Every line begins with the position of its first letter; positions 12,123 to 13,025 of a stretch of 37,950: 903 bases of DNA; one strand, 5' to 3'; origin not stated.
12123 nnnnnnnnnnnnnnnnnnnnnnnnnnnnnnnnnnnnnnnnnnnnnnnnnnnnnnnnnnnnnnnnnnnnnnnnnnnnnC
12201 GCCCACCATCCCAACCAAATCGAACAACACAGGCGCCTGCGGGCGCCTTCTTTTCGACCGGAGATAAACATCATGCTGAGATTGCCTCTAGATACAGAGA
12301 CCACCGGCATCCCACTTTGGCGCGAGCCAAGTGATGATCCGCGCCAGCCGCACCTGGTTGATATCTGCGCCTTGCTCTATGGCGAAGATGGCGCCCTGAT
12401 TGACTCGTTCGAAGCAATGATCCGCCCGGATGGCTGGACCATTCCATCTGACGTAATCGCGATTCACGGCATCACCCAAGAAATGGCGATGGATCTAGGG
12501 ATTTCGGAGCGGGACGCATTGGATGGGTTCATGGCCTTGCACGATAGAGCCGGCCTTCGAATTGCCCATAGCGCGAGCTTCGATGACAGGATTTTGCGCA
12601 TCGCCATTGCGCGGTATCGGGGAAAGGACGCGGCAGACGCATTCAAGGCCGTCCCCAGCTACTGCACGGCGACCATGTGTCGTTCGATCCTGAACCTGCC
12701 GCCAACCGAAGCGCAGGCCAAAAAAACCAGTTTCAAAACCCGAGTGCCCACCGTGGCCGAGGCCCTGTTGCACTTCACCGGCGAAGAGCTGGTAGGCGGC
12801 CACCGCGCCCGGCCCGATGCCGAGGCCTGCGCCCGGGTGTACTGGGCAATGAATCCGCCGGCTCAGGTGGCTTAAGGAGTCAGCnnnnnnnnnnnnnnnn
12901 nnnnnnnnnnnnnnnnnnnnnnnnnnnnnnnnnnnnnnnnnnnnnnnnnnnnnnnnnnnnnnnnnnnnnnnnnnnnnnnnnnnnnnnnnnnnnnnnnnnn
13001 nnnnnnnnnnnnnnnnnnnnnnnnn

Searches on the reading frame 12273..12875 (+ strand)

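Call 12: search_protein_families(library=phrogs, proteins=[window:12273-12875:+])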
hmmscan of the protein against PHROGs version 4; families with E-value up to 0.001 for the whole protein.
window:12273-12875:+ (200 aa): 2 families
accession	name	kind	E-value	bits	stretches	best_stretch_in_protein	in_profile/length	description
phrog_192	-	DNA, RNA and nucleotide metabolism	9.4e-28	98.6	1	6-194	111-271/397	DNA polymerase exonuclease subunit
phrog_14632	-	DNA, RNA and nucleotide metabolism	1.2e-06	28.6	1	7-113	88-182/380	DNA polymerase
